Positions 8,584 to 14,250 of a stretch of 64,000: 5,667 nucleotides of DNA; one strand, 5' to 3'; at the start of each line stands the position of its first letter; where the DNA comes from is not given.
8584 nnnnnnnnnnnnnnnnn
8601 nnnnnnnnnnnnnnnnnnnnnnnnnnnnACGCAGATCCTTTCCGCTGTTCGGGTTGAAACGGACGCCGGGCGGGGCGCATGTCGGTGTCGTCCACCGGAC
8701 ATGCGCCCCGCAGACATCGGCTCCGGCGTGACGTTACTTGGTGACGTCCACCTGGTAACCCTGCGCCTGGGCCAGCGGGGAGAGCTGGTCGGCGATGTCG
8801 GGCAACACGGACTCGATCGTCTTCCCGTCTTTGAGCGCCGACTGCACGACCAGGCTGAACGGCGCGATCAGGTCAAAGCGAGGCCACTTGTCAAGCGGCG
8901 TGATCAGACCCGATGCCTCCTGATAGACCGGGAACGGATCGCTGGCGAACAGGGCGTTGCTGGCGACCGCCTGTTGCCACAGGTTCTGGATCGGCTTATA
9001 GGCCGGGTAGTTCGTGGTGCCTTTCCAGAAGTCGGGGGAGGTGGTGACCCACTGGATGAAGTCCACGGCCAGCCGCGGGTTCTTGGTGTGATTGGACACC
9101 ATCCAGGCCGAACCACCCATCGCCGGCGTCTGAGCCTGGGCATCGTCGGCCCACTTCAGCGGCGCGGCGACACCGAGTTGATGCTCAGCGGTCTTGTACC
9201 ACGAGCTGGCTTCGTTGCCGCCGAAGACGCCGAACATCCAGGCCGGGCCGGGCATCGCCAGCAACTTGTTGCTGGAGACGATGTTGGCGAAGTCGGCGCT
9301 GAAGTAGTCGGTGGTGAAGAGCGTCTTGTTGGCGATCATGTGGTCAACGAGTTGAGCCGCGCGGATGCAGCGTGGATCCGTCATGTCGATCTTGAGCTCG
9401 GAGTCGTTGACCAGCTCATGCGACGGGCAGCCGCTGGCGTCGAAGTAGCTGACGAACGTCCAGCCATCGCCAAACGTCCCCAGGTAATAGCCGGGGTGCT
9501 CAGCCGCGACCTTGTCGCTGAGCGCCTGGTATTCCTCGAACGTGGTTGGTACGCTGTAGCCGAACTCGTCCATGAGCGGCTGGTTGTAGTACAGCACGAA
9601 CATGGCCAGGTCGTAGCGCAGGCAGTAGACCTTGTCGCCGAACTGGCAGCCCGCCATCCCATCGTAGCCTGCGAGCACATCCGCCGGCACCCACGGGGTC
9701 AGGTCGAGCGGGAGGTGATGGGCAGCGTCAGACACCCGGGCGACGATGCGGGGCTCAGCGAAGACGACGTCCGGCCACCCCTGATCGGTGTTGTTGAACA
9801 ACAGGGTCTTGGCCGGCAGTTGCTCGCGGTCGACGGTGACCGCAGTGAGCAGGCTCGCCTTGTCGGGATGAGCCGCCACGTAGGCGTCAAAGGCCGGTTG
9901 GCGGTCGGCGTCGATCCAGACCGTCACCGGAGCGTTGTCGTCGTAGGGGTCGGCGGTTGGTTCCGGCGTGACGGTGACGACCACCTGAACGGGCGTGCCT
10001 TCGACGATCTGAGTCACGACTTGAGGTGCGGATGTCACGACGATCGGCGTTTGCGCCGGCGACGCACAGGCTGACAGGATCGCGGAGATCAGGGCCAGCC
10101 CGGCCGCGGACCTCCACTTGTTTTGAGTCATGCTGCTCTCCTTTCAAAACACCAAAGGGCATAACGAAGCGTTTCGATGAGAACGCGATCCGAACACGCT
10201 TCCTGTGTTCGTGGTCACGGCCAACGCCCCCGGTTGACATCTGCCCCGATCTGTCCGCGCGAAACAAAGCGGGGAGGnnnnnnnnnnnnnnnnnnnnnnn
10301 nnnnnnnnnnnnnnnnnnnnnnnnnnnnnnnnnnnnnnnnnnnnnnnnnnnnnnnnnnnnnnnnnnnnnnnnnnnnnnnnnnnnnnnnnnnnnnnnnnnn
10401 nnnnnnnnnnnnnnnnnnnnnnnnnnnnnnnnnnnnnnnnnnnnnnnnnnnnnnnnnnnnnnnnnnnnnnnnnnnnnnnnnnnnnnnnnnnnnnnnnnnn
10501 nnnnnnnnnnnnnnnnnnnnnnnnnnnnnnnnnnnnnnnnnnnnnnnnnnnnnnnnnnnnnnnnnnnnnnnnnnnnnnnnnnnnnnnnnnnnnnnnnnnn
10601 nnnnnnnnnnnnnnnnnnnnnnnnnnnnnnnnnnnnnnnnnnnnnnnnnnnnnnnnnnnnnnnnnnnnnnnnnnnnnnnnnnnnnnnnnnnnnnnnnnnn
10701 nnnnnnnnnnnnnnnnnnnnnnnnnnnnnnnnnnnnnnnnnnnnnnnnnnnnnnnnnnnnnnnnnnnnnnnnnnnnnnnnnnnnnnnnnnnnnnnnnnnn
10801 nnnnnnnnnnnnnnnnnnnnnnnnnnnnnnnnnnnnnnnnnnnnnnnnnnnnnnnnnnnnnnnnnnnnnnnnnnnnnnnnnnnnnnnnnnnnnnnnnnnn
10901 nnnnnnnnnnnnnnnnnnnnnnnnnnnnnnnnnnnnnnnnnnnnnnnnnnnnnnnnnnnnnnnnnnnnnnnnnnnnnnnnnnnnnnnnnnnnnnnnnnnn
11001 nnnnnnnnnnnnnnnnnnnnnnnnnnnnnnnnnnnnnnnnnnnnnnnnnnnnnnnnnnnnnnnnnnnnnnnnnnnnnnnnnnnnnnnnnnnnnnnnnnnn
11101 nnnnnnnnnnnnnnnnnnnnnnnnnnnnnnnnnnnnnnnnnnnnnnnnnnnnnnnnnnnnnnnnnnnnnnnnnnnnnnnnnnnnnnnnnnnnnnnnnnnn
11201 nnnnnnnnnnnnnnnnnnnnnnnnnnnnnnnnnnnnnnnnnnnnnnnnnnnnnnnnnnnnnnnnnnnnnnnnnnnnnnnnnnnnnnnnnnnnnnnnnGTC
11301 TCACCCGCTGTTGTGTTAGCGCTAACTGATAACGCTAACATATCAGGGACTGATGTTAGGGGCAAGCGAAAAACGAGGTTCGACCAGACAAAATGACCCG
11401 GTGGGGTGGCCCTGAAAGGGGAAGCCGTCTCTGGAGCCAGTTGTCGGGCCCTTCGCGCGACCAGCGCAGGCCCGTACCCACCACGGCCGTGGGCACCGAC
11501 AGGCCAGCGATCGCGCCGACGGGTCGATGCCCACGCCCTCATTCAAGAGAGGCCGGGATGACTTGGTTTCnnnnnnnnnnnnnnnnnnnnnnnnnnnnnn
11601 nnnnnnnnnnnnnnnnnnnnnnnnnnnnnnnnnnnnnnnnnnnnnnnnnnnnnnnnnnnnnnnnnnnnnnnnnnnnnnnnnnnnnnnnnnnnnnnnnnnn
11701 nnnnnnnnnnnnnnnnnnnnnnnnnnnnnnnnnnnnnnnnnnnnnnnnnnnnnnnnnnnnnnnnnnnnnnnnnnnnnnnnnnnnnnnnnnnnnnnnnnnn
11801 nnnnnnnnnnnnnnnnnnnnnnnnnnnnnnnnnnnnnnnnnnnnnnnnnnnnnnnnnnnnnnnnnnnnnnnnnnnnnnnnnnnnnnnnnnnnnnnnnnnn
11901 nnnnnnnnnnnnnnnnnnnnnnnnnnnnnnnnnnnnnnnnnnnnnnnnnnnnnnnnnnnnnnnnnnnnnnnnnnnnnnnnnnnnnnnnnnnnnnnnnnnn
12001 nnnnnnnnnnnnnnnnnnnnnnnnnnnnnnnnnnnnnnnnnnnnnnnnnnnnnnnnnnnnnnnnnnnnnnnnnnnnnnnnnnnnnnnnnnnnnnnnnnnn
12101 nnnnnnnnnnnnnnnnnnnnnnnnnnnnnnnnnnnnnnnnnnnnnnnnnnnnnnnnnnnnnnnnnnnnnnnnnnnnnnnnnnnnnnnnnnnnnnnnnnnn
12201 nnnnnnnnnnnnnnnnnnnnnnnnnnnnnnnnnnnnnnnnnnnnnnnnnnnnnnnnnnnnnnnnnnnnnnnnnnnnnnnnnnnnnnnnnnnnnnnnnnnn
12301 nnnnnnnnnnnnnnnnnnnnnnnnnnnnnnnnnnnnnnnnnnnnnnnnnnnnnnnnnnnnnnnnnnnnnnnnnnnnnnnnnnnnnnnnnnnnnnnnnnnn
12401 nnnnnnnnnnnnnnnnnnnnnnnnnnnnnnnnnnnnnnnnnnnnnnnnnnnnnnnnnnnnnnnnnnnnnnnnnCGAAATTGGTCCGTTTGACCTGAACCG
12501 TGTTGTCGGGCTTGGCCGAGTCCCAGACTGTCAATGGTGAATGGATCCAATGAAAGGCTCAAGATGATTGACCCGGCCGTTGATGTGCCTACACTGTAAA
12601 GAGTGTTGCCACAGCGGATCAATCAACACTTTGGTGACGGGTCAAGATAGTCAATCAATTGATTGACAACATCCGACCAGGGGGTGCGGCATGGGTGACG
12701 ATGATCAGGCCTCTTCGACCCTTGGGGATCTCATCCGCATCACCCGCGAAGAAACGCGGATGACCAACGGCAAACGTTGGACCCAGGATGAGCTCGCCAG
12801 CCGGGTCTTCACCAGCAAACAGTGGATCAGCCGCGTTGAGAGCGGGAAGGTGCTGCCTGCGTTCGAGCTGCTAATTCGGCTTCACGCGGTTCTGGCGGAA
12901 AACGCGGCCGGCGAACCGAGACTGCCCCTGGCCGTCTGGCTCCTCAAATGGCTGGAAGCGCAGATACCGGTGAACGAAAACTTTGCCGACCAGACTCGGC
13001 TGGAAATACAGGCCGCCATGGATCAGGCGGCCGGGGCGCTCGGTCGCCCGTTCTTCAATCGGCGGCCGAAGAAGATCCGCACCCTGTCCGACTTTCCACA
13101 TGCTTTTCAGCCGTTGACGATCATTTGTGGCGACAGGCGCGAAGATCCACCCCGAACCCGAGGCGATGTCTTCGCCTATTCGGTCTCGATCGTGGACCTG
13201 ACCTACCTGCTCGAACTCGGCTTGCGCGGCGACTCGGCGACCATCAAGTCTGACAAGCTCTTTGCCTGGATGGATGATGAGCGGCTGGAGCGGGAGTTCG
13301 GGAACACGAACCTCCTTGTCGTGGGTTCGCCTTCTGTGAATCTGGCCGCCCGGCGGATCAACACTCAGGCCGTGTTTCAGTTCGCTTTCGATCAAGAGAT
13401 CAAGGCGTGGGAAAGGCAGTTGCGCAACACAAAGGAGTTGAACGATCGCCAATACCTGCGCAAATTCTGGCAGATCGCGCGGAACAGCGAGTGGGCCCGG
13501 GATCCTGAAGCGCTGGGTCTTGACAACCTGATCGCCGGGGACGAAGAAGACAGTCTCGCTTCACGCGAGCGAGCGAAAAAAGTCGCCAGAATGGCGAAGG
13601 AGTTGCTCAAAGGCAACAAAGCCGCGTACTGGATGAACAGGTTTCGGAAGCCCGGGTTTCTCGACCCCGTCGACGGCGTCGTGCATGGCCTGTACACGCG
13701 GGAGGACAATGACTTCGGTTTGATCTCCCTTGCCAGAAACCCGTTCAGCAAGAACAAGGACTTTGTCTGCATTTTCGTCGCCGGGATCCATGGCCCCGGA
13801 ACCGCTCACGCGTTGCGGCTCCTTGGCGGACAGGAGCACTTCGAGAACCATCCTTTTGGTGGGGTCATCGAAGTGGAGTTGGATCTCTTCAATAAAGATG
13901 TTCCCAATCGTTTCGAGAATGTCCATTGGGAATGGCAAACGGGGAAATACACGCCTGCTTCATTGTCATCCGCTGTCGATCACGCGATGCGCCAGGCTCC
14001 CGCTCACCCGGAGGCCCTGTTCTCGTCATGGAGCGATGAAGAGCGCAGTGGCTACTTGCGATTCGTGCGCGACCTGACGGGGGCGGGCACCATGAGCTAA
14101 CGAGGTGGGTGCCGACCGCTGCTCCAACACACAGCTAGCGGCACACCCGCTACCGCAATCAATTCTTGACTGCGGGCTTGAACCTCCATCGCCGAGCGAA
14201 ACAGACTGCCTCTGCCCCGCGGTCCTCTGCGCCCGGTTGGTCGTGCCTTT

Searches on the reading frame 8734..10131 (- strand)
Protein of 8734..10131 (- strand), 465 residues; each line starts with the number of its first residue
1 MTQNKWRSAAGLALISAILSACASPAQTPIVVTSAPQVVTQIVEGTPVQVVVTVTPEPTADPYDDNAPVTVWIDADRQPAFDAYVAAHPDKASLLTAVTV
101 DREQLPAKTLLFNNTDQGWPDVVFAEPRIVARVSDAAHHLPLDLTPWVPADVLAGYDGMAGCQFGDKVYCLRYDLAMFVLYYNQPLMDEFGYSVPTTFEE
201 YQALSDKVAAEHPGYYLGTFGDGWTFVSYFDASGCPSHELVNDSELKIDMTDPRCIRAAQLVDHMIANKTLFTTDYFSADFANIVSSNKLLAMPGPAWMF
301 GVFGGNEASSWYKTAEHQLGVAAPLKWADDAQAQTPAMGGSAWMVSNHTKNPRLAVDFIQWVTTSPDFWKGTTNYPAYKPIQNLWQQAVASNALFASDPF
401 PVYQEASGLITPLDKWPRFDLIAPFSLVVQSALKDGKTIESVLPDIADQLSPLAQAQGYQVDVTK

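Call 61: search_protein_families(library=pfam, proteins=[window:8734-10131:-], max_evalue=0.0001)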
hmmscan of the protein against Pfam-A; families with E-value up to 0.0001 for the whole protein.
window:8734-10131:- (465 aa): 2 families
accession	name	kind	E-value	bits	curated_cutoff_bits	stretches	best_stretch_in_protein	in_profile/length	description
PF13416.11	SBP_bac_8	-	9.9e-16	58.8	27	1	98-366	17-246/279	Bacterial extracellular solute-binding protein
PF01547.30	SBP_bac_1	-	1.1e-10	42.5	26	1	120-365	50-303/307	Bacterial extracellular solute-binding protein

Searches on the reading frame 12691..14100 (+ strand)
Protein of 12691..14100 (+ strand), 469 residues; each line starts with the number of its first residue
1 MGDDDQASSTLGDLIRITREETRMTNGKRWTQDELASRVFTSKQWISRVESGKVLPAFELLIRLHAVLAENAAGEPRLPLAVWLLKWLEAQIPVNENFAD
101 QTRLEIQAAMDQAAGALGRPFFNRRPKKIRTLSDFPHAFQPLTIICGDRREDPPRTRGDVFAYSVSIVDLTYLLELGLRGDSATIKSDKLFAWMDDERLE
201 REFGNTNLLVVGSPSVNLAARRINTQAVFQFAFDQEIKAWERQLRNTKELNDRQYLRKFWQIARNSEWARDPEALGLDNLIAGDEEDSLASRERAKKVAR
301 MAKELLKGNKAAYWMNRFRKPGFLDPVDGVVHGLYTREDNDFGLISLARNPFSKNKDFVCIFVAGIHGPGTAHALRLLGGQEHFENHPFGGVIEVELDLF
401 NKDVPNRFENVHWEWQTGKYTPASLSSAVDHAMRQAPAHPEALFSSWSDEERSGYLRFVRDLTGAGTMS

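Call 61: search_protein_families(library=pfam, proteins=[window:12691-14100:+], max_evalue=0.0001)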
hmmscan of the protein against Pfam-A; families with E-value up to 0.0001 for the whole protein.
window:12691-14100:+ (469 aa): 1 family
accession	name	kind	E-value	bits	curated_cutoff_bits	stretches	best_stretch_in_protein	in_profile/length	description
PF13560.12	HTH_31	-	2.6e-07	31.3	27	1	11-68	2-54/64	Helix-turn-helix domain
